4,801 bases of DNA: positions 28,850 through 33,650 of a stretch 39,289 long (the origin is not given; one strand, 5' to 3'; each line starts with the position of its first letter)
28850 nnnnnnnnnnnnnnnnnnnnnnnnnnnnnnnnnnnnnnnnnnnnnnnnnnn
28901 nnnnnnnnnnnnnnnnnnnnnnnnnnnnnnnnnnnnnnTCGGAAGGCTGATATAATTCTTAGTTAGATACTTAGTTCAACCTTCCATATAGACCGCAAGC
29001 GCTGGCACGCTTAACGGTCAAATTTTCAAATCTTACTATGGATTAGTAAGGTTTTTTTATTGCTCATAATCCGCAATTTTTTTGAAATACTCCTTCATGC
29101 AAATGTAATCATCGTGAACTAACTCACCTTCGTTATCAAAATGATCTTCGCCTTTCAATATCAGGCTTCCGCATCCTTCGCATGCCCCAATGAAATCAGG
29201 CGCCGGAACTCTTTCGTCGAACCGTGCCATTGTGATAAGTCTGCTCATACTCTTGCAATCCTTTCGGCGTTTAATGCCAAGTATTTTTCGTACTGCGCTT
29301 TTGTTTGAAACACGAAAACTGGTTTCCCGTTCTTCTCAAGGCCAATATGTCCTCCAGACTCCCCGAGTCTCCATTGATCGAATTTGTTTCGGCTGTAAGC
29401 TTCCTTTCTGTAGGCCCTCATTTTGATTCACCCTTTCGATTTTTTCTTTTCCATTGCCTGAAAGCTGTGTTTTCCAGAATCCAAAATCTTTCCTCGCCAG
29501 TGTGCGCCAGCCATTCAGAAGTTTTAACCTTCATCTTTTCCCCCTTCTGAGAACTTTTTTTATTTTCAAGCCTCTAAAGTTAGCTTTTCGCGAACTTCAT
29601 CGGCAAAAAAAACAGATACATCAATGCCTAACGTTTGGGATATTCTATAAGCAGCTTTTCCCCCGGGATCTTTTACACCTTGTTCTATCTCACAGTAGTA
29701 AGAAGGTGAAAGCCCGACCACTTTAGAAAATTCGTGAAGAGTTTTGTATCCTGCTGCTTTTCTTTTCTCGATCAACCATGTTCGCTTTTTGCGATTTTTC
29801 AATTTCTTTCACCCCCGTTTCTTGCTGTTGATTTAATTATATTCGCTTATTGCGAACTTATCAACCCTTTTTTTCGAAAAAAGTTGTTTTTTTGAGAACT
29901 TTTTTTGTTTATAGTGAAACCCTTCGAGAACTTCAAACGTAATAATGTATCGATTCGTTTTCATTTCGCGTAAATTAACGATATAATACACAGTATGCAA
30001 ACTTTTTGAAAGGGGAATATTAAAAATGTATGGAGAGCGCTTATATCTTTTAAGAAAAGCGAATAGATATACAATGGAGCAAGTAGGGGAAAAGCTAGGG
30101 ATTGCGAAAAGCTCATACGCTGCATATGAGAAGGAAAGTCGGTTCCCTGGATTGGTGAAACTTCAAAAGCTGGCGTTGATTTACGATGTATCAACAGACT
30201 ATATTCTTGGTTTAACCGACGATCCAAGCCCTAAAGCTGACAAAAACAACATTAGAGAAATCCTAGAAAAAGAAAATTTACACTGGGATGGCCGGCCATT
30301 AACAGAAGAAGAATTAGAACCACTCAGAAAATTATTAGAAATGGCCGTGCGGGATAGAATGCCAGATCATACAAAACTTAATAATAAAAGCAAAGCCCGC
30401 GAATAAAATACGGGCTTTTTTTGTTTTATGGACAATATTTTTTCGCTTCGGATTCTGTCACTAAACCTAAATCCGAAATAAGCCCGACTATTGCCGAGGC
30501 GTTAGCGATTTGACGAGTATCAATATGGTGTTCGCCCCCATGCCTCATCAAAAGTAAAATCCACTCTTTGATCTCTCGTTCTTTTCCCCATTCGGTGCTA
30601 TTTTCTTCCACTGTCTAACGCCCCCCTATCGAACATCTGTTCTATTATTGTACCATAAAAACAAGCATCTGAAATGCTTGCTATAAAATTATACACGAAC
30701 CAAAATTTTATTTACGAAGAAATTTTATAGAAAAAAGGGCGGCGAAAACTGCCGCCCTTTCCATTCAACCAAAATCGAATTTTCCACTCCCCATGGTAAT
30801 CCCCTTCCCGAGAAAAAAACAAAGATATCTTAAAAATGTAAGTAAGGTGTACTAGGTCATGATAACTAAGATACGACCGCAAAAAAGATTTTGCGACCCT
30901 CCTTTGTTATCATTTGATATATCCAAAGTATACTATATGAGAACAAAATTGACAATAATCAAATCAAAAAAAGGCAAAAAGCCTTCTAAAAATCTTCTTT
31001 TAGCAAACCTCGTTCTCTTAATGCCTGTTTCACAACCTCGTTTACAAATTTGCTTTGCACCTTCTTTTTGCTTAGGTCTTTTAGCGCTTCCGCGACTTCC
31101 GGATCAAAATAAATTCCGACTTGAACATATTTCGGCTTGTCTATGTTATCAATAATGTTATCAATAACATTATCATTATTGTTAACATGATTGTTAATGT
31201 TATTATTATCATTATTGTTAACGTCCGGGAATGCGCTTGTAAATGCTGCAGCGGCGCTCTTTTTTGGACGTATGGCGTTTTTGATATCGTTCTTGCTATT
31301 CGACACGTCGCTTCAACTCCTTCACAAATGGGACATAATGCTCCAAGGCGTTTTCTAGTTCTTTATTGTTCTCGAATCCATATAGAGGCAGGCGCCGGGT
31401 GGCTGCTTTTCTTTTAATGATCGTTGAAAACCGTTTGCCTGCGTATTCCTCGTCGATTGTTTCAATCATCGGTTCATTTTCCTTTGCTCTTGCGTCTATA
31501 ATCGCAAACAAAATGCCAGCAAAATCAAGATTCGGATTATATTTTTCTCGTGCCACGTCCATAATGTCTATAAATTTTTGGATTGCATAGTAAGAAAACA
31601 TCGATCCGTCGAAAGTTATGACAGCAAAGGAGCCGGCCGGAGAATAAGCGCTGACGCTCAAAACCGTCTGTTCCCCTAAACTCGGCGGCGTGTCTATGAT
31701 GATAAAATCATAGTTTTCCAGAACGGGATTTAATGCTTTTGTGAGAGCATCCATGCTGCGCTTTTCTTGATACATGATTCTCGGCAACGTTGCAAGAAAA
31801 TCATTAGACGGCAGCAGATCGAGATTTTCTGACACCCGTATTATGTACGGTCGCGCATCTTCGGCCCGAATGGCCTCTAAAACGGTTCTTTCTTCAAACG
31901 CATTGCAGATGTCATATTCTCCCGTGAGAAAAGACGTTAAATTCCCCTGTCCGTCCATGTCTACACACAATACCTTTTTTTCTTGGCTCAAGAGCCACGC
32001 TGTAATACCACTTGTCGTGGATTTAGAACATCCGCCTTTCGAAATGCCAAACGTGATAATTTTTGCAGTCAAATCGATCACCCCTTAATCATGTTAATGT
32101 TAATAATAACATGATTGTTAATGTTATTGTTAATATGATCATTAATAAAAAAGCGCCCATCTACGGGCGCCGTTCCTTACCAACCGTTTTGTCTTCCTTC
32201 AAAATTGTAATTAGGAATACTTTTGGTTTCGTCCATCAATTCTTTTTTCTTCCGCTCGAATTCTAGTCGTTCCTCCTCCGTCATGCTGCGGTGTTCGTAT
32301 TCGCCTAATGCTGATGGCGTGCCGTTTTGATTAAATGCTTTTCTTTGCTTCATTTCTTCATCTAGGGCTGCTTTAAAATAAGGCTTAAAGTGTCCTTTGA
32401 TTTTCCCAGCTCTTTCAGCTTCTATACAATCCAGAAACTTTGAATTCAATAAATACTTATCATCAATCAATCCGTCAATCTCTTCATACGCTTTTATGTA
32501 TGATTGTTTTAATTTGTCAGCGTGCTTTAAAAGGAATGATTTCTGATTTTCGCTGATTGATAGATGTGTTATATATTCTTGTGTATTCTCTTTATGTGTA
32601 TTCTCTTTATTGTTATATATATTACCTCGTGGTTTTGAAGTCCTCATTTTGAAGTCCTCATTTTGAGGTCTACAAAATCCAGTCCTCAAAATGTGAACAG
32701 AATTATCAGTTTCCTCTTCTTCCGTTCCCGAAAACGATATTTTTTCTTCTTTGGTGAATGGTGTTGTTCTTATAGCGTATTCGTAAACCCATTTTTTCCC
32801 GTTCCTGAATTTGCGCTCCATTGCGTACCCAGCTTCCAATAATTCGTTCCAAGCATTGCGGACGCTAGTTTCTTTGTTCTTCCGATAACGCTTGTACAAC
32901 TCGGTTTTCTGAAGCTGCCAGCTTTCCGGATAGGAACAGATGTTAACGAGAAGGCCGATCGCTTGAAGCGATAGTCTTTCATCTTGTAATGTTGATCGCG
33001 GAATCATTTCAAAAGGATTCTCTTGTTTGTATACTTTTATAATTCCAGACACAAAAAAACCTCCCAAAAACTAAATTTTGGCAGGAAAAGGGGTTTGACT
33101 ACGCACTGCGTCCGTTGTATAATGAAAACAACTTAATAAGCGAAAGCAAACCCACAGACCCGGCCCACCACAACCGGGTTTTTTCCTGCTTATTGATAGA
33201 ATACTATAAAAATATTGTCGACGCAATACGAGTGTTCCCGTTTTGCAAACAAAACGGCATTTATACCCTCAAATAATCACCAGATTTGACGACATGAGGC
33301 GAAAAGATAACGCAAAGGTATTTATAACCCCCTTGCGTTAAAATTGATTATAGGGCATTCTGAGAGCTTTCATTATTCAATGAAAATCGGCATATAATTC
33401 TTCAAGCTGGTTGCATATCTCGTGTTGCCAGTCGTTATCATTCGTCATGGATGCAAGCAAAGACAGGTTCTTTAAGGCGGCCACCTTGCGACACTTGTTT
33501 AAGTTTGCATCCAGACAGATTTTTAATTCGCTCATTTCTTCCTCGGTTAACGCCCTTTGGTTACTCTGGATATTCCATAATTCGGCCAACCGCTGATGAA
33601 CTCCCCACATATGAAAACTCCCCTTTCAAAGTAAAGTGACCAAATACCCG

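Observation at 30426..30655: LexA-boxed small ORF next to a non-cleavable repressor: candidate SOS-dependent antirepressor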

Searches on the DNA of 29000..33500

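Call 112: search_rna_families(source=window, start=29000, end=33500, threshold=evalue, max_evalue=1)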
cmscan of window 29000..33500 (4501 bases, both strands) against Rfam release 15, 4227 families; matches with E-value up to 1: 4.
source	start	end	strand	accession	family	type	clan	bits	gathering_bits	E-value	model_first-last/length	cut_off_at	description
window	30392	30451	-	RF02844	RefA9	Gene; antisense;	-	30.4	49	0.086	1-64/64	no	Enterococcus sRNA A9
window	30727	30801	-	RF02551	DapZ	Cis-reg;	-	27.3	56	0.088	1-78/78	no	ABC transporter regulator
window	30657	30769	+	RF02053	STnc430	Gene; sRNA;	-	26.1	47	0.48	1-162/162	no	Enterobacterial sRNA STnc430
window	30949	31038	+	RF02066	STnc320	Gene; sRNA;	-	22.2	50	0.73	1-55/55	no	Salmonella enterica sRNA STnc320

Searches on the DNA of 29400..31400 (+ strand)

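Call 7: search_dna_similar(query=window:29400-31400:+, collection=phages, mode=distant, max_rows=25)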
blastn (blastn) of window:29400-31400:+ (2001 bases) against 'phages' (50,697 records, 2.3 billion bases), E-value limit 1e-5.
No match.

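Call 8: search_dna_similar(query=window:29400-31400:+, collection=plasmids, mode=distant, max_rows=25)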
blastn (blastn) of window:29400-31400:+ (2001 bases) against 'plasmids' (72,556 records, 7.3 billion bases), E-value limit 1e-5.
Records with a match: 2; places in all: 4; records where one place covers at least 80% of the query: 0.
Best place of each record, by identity: 60-80% 2.
By first word of the organism name: Bacillus 2.
By predicted mobility (MOB-suite, as given by PLSDB): non-mobilizable 2.
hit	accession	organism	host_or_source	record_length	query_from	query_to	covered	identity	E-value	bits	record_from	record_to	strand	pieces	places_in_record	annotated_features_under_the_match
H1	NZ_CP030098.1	Bacillus amyloliquefaciens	-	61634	19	1995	56%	67.4%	5e-20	300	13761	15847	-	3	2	helix-turn-helix transcriptional regulator (x2) | hypothetical protein (x4) | ParA family protein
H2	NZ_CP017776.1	Bacillus velezensis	whole organism,sediment sample from the ...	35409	19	945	35%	67.6%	5e-20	198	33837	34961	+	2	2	helix-turn-helix transcriptional regulator (x2) | hypothetical protein (x2)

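Call 9: get_annotated_region(hit=H1, flank=4000)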
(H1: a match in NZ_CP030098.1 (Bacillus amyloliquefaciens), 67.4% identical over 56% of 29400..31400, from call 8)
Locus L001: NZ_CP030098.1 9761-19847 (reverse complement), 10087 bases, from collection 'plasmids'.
description: Bacillus amyloliquefaciens strain SH-B74 plasmid pSH-B74, complete sequence
organism: Bacillus amyloliquefaciens (NCBI taxid 1390)
taxonomy: Bacteria; Bacillota; Bacilli; Bacillales; Bacillaceae; Bacillus; Bacillus amyloliquefaciens
host: -; source: -; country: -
typing (MOB-suite, as given by PLSDB): non-mobilizable
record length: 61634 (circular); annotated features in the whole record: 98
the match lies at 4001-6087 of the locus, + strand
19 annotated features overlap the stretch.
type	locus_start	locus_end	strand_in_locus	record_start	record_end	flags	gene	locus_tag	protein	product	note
CDS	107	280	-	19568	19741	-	-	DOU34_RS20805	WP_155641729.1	hypothetical protein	-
CDS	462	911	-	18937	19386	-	ssb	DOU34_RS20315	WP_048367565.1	single-stranded DNA-binding protein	GO:0006310 - DNA recombination [Evidence IEA]; GO:0006281 - DNA repair [Evidence IEA]; GO:0006260 - DNA replication ...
CDS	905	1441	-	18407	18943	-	-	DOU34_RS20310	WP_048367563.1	Holliday junction resolvase RecU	GO:0006281 - DNA repair [Evidence IEA]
CDS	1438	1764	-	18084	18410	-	-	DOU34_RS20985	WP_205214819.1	hypothetical protein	-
CDS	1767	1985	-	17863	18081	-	-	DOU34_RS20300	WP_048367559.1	hypothetical protein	-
CDS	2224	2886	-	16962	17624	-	-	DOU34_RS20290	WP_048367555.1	ERF family protein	-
CDS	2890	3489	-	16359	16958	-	-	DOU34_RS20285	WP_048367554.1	host-nuclease inhibitor Gam family protein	GO:0042262 - DNA protection [Evidence IEA]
CDS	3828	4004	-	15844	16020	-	-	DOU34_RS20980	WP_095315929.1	hypothetical protein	-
CDS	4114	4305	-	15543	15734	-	-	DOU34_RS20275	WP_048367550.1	hypothetical protein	-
CDS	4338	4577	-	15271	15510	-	-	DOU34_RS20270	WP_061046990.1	helix-turn-helix transcriptional regulator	-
CDS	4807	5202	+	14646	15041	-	-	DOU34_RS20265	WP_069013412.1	helix-turn-helix transcriptional regulator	-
CDS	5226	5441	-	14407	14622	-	-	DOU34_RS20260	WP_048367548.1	hypothetical protein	-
CDS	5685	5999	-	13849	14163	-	-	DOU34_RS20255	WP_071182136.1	hypothetical protein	-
CDS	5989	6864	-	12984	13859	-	-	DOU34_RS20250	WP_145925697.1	ParA family protein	-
CDS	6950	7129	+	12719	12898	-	-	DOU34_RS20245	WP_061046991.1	hypothetical protein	-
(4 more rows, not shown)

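Call 10: get_annotated_region(hit=H2, flank=4000)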
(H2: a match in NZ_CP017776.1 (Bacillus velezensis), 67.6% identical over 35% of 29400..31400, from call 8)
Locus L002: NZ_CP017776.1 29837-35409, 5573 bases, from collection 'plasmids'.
description: Bacillus velezensis strain 9912D plasmid p9912D, complete sequence
organism: Bacillus velezensis (NCBI taxid 492670)
taxonomy: Bacteria; Bacillota; Bacilli; Bacillales; Bacillaceae; Bacillus; Bacillus velezensis
host: -; source: whole organism,sediment sample from the Liaodong Bay of the Bohai Sea; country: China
typing (MOB-suite, as given by PLSDB): non-mobilizable
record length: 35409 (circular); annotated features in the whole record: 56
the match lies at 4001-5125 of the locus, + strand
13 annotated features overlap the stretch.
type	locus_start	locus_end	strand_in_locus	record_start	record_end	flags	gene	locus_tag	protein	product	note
CDS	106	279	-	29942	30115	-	-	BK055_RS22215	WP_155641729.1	hypothetical protein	-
CDS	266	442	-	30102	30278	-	-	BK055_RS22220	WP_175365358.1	hypothetical protein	-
CDS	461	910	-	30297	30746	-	ssb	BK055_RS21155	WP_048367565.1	single-stranded DNA-binding protein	GO:0006310 - DNA recombination [Evidence IEA]; GO:0006281 - DNA repair [Evidence IEA]; GO:0006260 - DNA replication ...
CDS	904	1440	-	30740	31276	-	-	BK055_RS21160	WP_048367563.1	Holliday junction resolvase RecU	GO:0006281 - DNA repair [Evidence IEA]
CDS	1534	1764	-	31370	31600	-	-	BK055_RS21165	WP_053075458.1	hypothetical protein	-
CDS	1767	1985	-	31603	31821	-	-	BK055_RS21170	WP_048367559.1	hypothetical protein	-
CDS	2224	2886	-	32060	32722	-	-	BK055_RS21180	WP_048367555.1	ERF family protein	-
CDS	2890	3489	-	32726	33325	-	-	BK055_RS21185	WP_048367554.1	host-nuclease inhibitor Gam family protein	GO:0042262 - DNA protection [Evidence IEA]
CDS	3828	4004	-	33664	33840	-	-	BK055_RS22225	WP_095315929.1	hypothetical protein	-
CDS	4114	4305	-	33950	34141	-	-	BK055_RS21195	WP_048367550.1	hypothetical protein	-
CDS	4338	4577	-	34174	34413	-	-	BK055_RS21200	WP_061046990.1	helix-turn-helix transcriptional regulator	-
CDS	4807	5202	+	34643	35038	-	-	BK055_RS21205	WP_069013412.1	helix-turn-helix transcriptional regulator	-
CDS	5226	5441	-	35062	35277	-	-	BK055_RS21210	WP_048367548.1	hypothetical protein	-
